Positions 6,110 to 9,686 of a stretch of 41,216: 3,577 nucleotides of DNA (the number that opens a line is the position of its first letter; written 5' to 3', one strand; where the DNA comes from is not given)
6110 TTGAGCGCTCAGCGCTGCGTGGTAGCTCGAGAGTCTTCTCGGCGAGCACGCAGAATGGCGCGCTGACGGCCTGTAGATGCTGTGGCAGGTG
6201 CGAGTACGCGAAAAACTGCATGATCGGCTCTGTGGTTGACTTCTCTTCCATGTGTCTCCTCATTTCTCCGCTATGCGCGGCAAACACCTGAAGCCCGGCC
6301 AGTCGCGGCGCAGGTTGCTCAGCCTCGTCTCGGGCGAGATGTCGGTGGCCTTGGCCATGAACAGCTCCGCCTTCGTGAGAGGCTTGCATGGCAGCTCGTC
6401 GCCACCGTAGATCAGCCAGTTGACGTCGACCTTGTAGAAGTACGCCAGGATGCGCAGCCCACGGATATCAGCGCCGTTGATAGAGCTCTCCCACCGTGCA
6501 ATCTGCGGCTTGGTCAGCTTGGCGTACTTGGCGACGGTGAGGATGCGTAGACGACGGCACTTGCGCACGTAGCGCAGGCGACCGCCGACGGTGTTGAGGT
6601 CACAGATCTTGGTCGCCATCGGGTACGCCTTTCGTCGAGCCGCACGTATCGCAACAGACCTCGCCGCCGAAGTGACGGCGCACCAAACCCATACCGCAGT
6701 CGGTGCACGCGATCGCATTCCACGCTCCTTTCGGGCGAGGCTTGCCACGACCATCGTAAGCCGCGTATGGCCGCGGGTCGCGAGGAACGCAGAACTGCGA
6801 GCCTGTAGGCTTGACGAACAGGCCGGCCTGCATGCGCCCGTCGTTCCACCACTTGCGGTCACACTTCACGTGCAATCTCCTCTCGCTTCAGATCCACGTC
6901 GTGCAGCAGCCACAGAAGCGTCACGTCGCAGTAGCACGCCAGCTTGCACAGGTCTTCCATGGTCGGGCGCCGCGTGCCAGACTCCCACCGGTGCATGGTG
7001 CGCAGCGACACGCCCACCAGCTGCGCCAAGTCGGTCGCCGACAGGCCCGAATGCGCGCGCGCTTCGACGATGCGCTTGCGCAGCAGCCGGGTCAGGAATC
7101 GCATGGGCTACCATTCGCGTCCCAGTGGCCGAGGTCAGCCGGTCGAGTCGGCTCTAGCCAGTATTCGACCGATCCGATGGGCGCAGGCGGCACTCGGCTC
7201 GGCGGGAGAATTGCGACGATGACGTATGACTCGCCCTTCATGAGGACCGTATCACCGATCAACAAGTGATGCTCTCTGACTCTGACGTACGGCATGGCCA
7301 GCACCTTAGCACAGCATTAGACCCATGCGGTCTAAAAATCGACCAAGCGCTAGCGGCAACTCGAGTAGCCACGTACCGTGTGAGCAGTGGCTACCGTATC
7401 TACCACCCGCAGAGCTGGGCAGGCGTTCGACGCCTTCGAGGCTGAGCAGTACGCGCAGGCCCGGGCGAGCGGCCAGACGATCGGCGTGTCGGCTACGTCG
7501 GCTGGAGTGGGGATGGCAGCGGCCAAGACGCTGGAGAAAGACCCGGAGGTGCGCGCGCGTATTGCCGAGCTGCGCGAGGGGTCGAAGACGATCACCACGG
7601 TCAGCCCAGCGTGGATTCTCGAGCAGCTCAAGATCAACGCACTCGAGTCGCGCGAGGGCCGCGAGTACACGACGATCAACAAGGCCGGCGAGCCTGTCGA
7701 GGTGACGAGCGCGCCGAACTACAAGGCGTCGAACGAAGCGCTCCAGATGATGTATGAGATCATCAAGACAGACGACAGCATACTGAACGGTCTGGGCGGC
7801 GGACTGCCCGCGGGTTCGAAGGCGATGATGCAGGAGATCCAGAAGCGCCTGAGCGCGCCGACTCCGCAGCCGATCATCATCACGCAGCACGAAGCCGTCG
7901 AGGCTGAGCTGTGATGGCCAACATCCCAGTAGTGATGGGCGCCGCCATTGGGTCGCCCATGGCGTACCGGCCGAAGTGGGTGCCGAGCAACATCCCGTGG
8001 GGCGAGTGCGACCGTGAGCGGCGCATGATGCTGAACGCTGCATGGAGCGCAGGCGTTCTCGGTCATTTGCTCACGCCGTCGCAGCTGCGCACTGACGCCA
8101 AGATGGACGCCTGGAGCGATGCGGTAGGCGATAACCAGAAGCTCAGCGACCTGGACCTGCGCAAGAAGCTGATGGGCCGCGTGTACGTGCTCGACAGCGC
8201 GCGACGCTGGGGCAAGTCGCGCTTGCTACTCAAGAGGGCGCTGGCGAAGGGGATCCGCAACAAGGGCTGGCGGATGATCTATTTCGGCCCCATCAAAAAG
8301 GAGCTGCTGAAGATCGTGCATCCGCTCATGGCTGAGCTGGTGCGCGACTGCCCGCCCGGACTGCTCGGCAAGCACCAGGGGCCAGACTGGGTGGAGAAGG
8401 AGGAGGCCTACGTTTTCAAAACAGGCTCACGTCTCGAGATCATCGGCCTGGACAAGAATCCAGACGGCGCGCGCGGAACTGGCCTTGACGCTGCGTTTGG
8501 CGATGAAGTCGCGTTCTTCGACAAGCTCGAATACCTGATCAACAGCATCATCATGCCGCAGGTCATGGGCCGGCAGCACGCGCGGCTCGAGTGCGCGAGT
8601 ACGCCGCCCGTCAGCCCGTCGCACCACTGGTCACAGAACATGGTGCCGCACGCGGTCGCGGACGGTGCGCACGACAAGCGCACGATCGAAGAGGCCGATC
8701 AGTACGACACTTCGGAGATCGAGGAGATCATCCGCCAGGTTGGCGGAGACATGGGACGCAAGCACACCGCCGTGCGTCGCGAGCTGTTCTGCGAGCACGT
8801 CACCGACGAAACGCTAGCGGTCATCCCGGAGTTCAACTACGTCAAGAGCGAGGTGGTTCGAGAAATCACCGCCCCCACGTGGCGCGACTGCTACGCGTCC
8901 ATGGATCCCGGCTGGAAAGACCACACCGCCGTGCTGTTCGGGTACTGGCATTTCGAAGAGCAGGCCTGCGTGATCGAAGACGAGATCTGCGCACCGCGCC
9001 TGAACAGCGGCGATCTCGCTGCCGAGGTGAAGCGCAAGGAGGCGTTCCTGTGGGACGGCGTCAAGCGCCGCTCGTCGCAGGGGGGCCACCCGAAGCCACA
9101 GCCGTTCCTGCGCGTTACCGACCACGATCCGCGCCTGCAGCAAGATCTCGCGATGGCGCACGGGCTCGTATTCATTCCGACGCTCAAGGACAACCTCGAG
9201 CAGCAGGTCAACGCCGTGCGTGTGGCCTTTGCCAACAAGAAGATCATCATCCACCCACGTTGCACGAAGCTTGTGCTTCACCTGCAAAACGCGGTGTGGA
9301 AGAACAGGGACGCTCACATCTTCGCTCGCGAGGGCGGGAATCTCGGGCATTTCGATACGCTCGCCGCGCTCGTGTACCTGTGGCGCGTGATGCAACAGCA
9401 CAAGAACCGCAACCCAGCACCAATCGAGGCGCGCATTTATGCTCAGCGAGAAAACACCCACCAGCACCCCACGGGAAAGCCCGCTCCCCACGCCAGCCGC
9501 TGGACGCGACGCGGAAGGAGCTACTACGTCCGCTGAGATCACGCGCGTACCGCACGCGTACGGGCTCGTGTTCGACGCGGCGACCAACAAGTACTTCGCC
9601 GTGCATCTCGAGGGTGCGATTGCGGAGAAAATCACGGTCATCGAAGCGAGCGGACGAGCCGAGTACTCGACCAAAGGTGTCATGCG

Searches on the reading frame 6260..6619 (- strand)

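Call 51: search_protein_families(library=pfam, proteins=[window:6260-6619:-], max_evalue=0.05)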
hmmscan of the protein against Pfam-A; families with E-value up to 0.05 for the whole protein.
window:6260-6619:- (119 aa): 3 families
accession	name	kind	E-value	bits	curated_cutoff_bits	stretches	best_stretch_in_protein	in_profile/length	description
PF01381.28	HTH_3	-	0.0031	18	23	1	18-69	1-55/55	Helix-turn-helix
PF10410.14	DnaB_bind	-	0.029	15.1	20.6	0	6-24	12-30/56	DnaB-helicase binding domain of primase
PF12844.13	HTH_19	-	0.035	14.4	30.2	0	12-72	1-61/64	Helix-turn-helix domain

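Call 52: search_protein_families(library=phrogs, proteins=[window:6260-6619:-], max_evalue=0.05)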
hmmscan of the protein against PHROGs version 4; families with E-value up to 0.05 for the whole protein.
window:6260-6619:- (119 aa): 4 families
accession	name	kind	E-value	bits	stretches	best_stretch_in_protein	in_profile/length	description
phrog_8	-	transcription regulation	8.3e-05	23.2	1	11-81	162-227/346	transcriptional regulator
phrog_4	-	transcription regulation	0.00021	21.4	1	9-75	135-197/400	transcriptional repressor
phrog_2328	-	transcription regulation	0.005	17.6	1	9-77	14-82/128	transcriptional repressor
phrog_1994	-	DNA, RNA and nucleotide metabolism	0.0087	17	1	14-71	3-60/170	DNA binding protein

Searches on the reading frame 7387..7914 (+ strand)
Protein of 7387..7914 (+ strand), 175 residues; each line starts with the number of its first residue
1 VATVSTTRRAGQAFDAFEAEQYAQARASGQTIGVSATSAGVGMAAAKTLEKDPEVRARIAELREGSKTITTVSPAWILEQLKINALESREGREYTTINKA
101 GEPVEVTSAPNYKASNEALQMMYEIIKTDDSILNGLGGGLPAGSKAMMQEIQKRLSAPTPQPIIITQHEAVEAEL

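Call 9: search_protein_families(library=pfam, proteins=[window:7387-7914:+], max_evalue=0.01)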
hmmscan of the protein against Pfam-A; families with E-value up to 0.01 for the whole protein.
window:7387-7914:+ (175 aa): 0 families

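Call 10: search_protein_families(library=phrogs, proteins=[window:7387-7914:+], max_evalue=0.01)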
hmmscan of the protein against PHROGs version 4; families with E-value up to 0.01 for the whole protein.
window:7387-7914:+ (175 aa): 2 families
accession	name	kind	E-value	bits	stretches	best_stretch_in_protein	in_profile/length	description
phrog_11494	-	head and packaging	1.1e-05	26.5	1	19-94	9-86/291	terminase small subunit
phrog_641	-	head and packaging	0.00063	21.3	1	20-124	8-103/162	terminase small subunit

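Call 83: search_solved_structures(query=window:7387-7914:+, max_evalue=1)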
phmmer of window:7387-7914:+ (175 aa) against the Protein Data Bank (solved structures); distinct sequences matched with E-value up to 1: 6.
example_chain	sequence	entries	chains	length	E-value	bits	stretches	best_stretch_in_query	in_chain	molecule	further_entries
21di_E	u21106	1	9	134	2e-06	31.1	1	20-100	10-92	Pam5 small terminase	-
23gd_B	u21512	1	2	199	0.23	14.6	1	62-131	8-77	Distal tail protein gp20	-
9v7v_A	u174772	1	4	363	0.29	14.3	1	113-161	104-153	Cell division protein FtsZ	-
6uds_A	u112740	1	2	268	0.3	14.3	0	42-120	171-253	3-oxoacyl-(Acyl-carrier-protein) reductase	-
6t60_A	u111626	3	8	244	0.41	13.9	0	42-120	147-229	3-oxoacyl-(Acyl-carrier-protein) reductase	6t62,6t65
6wpr_A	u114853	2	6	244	0.42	13.8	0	42-120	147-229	3-oxoacyl-[acyl-carrier-protein] reductase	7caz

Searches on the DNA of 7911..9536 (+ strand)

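Call 94: search_rna_families(sources=[L009, L012, L013, L086, L087, L088], threshold=gathering)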
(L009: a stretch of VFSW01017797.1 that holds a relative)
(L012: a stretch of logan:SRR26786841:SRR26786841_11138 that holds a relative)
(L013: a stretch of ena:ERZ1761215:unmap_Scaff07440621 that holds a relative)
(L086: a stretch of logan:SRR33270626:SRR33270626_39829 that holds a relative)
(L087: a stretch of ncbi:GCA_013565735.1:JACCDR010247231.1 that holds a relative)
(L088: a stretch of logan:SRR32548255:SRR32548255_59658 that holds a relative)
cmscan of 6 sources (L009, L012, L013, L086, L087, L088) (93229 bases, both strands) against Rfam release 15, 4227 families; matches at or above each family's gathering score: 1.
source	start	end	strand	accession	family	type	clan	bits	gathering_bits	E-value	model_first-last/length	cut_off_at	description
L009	324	397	-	RF00005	tRNA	Gene; tRNA;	CL00001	58.4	29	7.3e-10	1-71/71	no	tRNA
